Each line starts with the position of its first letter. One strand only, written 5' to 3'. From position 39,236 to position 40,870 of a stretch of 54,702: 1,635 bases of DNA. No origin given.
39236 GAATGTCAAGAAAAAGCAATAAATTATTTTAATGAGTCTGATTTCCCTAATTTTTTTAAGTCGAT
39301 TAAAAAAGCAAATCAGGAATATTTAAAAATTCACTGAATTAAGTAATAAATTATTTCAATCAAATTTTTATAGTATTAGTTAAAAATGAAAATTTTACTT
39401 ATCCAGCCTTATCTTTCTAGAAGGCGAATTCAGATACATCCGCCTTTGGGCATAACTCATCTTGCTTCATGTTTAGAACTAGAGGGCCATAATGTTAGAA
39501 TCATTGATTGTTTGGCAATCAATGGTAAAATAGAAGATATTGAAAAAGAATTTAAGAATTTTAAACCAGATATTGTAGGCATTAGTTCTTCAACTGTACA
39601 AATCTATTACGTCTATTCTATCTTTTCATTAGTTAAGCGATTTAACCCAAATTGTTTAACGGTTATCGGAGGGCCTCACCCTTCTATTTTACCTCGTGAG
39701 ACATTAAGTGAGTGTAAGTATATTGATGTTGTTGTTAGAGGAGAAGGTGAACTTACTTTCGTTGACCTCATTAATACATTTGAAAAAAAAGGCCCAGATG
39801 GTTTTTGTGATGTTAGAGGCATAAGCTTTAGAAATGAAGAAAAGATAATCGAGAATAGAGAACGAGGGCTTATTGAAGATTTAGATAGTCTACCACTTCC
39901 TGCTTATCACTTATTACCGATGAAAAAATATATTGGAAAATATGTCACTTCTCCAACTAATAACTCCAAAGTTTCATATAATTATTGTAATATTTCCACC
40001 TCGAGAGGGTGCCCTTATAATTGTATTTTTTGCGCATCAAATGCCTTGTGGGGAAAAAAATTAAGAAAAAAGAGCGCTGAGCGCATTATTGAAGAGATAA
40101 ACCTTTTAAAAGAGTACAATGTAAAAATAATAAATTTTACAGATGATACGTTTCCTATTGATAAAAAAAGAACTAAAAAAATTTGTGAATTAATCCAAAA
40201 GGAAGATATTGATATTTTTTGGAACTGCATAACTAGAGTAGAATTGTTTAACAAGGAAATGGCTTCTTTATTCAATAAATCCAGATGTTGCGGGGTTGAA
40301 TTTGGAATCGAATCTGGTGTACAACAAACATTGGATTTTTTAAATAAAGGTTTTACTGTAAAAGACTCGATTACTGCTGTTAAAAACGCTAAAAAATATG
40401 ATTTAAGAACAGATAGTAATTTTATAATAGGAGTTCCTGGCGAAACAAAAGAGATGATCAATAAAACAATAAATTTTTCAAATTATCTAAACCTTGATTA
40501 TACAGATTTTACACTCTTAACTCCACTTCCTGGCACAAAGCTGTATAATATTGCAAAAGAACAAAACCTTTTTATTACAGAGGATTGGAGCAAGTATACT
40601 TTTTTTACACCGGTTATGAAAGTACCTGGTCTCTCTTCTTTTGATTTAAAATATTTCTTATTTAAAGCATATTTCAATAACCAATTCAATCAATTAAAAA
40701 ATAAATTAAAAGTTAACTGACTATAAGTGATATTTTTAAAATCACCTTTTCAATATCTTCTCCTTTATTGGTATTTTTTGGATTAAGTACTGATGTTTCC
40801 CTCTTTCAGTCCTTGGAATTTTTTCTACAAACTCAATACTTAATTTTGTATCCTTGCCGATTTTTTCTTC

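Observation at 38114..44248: Stand-alone YcaO clustered with a PaaK/F390-synthetase-like ligase, a B12-type radical SAM enzyme and a transglutaminase-like protein: a RiPP-like modification cluster without a known partner set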

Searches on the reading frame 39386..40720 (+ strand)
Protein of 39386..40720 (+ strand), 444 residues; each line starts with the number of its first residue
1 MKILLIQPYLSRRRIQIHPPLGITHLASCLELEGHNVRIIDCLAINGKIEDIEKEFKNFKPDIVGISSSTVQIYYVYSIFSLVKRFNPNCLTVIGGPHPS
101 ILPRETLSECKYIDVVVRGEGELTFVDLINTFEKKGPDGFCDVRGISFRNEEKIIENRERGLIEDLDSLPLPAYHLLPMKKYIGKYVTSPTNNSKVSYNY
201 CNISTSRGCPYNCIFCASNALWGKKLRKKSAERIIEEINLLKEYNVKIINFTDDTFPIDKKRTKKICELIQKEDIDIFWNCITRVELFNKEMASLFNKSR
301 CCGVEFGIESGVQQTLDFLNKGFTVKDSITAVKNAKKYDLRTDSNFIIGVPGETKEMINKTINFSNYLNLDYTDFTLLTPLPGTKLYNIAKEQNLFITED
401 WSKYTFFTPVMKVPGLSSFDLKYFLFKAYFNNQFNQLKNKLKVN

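Call 3: search_protein_families(library=pfam, proteins=[window:39386-40720:+])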
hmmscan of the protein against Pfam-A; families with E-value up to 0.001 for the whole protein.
window:39386-40720:+ (444 aa): 2 families
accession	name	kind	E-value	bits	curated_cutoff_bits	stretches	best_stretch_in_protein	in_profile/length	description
PF02310.24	B12-binding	-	4.9e-25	88.1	32.1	1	17-128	11-120/121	B12 binding domain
PF04055.27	Radical_SAM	-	9.7e-24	84.8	29.5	1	203-364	1-165/166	Radical SAM superfamily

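Call 4: search_protein_families(library=ncbifam, proteins=[window:39386-40720:+])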
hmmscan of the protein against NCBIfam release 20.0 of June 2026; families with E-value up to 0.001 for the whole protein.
window:39386-40720:+ (444 aa): 29 families (the best 25 are shown)
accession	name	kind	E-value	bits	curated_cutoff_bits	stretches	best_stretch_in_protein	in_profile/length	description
TIGR02026.1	BchE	equivalog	1.5e-67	228.6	481.35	1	3-419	2-414/497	magnesium-protoporphyrin IX monomethyl ester anaerobic oxidative cyclase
TIGR03471.1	HpnJ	equivalog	4.6e-58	197.2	577.6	1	37-418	47-418/472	hopanoid biosynthesis associated radical SAM protein HpnJ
NF050148.1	rSAM_ApyD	equivalog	1.7e-47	162.2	750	1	15-390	20-393/645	RiPP biosynthesis radical SAM protein ApyD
TIGR04072.2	rSAM_ladder_B12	equivalog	1e-45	156.2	360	2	199-398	179-380/443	lipid biosynthesis B12-binding/radical SAM protein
NF038361.1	rSAM_Sden_1168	equivalog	8.2e-45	153.4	575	1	17-392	82-475/560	Sden_1168 family B12-binding radical SAM P-methyltransferase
TIGR04479.1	bcpD_PhpK_rSAM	subfamily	8e-42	143.2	600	1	21-367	73-408/504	PhpK family radical SAM P-methyltransferase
TIGR04385.1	B12_rSAM_cofa1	equivalog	9.7e-41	140.4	450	1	2-368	1-364/438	B12 lower ligand biosynthesis radical SAM protein BzaD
TIGR04014.1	B12_SAM_MJ_0865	equivalog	2.2e-36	125.6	360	1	46-394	24-362/434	methyl-coenzyme M reductase glutamine C-methyltransferase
TIGR03975.1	rSAM_ocin_1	subfamily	2.6e-36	125.3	281.85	1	44-363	112-425/606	RiPP maturation radical SAM C-methyltransferase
TIGR04367.1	HpnR_B12_rSAM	equivalog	2.7e-36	125.1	650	1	1-390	1-373/490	hopanoid C-3 methylase HpnR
NF033070.1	rSAM_AprD4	equivalog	3e-36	125.3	500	1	161-422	165-421/456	AprD4 family radical SAM diol-dehydratase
NF033712.0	B12_rSAM_KedN5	subfamily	1e-33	116.4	700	1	48-274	50-269/624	KedN5 family methylcobalamin-dependent radical SAM C-methyltransferase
TIGR04013.1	B12_SAM_MJ_1487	hypoth_equivalog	2.4e-33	115.5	251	1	50-391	36-358/382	TIGR04013 family B12-binding domain/radical SAM domain-containing protein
TIGR04190.1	B12_SAM_Ta0216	equivalog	3.6e-29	101.8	500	1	20-370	37-396/554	TIGR04190 family B12-binding domain/radical SAM domain protein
TIGR04295.1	B12_rSAM_oligo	hypoth_equivalog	6.1e-29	100.9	400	1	18-324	23-317/422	TIGR04295 family B12-binding domain-containing radical SAM protein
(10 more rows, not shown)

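Call 80: search_solved_structures(query=window:39386-40720:+, max_evalue=0.001)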
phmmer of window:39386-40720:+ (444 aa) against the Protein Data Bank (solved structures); distinct sequences matched with E-value up to 0.001: 7.
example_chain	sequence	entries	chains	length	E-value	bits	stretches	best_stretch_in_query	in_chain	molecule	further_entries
6fd2_B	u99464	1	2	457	5.4e-27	97.7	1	164-422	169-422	Putative apramycin biosynthetic oxidoreductase 4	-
9ccb_A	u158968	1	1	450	9.7e-19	70.5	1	62-390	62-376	Radical SAM core domain-containing protein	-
7kdx_A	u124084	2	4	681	1.6e-16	63.2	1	60-259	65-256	Methyltransferase TokK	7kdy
9n1b_A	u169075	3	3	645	2.5e-09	39.5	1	61-258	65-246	Radical SAM protein | Radical SAM enzyme CysS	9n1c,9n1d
6wte_A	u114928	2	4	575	8.9e-06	27.8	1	202-377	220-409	B12-binding domain-containing protein | Tryptophan-C2-methyltransferase containing B12-binding domain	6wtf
2qgq_A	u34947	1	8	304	1.2e-05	27.4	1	200-391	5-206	Protein TM_1862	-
4jc0_A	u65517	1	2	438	2.5e-05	26.3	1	200-391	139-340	Ribosomal protein S12 methylthiotransferase RimO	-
